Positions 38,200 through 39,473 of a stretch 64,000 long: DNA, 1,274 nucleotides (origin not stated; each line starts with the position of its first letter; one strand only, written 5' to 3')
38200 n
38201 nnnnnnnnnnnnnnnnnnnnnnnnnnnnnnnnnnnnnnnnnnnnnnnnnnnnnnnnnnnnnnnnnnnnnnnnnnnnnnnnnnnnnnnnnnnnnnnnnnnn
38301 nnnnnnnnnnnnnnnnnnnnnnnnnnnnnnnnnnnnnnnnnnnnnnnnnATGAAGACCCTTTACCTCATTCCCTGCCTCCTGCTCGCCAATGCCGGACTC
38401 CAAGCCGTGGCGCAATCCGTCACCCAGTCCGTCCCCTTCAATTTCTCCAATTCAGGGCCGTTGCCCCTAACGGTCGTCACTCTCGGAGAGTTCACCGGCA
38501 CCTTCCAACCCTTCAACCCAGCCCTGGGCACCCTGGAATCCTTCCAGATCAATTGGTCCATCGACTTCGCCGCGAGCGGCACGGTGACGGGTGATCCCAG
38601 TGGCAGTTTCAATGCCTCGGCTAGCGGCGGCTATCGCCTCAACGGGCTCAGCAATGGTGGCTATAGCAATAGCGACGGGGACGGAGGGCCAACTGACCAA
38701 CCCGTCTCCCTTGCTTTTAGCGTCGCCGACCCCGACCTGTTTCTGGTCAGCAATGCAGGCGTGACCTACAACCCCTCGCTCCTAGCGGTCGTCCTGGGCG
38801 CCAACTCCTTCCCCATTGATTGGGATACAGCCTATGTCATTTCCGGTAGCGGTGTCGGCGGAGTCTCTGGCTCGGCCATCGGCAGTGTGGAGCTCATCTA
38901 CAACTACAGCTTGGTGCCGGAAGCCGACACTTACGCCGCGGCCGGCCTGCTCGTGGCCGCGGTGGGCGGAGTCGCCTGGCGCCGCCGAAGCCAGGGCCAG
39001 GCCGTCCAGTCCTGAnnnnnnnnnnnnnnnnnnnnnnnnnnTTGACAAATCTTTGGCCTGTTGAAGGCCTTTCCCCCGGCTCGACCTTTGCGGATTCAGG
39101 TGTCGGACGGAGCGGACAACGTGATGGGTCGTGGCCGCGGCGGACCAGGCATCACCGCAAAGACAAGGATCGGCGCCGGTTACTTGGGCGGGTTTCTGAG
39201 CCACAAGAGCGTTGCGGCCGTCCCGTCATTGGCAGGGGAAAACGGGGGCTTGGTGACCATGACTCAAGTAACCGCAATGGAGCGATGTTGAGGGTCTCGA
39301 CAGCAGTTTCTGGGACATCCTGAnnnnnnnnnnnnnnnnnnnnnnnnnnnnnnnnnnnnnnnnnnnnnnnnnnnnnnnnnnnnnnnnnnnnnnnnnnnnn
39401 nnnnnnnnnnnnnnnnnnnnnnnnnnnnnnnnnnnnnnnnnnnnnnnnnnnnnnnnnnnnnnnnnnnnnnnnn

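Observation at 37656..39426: Duplicated 369-bp non-coding element with a conserved 88-nt nested hairpin, placed ahead of the PEP-CTERM gene and the OMP-Rhs operon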

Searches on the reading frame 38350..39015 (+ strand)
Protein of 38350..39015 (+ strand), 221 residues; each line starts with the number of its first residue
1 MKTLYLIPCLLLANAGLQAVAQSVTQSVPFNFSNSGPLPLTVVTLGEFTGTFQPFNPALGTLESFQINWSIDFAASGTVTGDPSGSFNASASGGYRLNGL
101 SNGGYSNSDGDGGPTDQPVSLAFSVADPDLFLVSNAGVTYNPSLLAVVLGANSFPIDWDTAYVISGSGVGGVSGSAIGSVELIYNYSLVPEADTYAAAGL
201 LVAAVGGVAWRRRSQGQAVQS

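Call 14: search_protein_families(library=pfam, max_evalue=0.01, proteins=[window:38350-39015:+])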
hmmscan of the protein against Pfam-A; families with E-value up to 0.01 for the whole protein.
window:38350-39015:+ (221 aa): 0 families

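Call 15: search_protein_families(library=ncbifam, max_evalue=0.01, proteins=[window:38350-39015:+])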
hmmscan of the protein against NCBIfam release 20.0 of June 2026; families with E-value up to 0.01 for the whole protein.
window:38350-39015:+ (221 aa): 0 families

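Call 17: find_encoding_contigs(protein=window:38350-39015:+, flank=10000, max_places=10)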
Protein window:38350-39015:+ (221 aa): 3 contigs read that carry it; 3 places shown.
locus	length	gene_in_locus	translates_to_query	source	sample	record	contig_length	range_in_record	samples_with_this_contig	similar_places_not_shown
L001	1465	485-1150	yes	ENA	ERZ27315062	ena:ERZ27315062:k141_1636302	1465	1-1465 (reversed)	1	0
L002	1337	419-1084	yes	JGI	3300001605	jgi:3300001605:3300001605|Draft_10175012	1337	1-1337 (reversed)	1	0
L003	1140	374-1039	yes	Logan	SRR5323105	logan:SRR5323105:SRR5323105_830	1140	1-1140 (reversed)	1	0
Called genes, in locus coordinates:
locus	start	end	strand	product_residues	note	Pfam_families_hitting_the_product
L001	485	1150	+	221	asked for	-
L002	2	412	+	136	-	?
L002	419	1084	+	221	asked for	-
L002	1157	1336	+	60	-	?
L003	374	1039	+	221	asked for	-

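Call 36: find_homologous_proteins(query=window:38350-39015:+)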
Query window:38350-39015:+ (221 aa): 10 proteins with E <= 0.001 among 4802 candidates.
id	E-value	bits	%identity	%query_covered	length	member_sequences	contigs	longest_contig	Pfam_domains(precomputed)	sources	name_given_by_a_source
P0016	8.8e-137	472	100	100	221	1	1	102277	-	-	-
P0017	1.8e-82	294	70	92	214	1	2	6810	-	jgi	jgi:hypothetical protein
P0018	6.3e-74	266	64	95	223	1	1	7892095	-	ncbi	-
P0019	7.6e-71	256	64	93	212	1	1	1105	-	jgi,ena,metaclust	metaclust:\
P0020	1.6e-53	199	51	90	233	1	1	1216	-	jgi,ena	jgi:hypothetical protein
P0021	5.2e-53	198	50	92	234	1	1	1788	-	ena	-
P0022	1.1e-52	197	53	91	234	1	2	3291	-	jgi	jgi:hypothetical protein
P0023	1.9e-52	196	52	92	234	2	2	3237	-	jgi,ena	jgi:hypothetical protein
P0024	3.1e-50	189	50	89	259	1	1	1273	-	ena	-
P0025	7.6e-50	187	51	97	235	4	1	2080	-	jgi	jgi:hypothetical protein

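Call 37: find_encoding_contigs(protein=P0018, flank=10000, max_places=4)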
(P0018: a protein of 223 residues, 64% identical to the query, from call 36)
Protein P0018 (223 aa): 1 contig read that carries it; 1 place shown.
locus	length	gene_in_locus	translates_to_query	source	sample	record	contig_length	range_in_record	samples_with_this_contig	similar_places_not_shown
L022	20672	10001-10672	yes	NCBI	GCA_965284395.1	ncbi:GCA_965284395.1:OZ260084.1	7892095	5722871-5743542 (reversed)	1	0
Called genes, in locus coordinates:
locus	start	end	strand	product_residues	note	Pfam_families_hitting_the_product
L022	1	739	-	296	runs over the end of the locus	PF00809:Pterin_bind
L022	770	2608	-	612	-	PF16927:HisKA_7TM, PF08448:PAS_4, PF00512:HisKA, PF02518:HATPase_c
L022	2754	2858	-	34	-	-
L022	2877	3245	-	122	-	PF00072:Response_reg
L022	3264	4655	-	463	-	PF13372:Alginate_exp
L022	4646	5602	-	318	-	PF14315:DUF4380 (faint)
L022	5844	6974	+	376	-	PF02129:Peptidase_S15 (weak), PF00561:Abhydrolase_1 (faint), PF12146:Hydrolase_4, PF12697:Abhydrolase_6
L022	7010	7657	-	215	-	-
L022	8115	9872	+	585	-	PF17297:PEPCK_N, PF00821:PEPCK_GTP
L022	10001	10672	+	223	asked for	-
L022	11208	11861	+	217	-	PF00657:Lipase_GDSL, PF13472:Lipase_GDSL_2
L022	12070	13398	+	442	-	PF02844:GARS_N, PF01071:GARS_A, PF02843:GARS_C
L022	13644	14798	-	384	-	PF00266:Aminotran_5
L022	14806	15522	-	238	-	PF03741:TerC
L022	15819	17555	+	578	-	-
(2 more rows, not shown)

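Call 38: find_encoding_contigs(protein=P0017, flank=10000, max_places=4)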
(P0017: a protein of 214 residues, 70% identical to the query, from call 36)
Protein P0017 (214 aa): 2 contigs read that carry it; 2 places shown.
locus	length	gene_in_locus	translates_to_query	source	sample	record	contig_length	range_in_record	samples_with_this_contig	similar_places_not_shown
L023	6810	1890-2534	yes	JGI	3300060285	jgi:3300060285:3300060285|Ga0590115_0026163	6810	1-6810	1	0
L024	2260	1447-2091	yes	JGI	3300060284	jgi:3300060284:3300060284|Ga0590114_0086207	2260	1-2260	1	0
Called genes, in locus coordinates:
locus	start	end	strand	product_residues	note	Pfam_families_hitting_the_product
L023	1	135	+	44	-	?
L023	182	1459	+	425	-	-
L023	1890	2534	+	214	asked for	-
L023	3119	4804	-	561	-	-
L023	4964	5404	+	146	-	-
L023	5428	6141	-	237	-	PF24827:AstE_AspA_cat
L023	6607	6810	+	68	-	?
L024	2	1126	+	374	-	?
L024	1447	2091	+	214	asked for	-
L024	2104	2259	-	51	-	?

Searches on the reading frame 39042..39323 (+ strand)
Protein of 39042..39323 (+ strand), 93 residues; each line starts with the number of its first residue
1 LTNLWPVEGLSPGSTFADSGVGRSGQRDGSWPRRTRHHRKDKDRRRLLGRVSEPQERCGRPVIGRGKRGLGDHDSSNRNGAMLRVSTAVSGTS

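Call 40: find_homologous_proteins(query=window:39042-39323:+, max_evalue=0.01)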
Query window:39042-39323:+: 2 candidates shared short words with the query, none scored E <= 0.01.

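Call 48: search_protein_representatives(protein=window:39061-39291:+)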
Query: 76 residues. Proteins with E-value up to 0.001 (for the whole library): 3; up to 1e-10: 1; up to 1e-30: 1. The best 3 are listed.
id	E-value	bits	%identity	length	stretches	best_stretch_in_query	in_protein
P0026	4.4e-31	122.2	100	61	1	10-70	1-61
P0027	5.8e-09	52.1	44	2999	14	12-36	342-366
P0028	3.4e-05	40.1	30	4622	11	5-44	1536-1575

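Call 49: list_cluster_members(proteins=[P0026])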
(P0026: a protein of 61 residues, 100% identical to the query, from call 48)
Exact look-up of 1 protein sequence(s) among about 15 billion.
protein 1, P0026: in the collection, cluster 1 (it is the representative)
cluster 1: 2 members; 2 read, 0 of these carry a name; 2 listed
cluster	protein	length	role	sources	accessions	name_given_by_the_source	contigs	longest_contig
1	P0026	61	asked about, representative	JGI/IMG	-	-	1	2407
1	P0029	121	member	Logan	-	-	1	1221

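Call 74: search_protein_families(library=pfam, max_evalue=0.01, proteins=[window:39061-39291:+])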
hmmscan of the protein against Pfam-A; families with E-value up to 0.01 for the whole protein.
window:39061-39291:+ (76 aa): 0 families
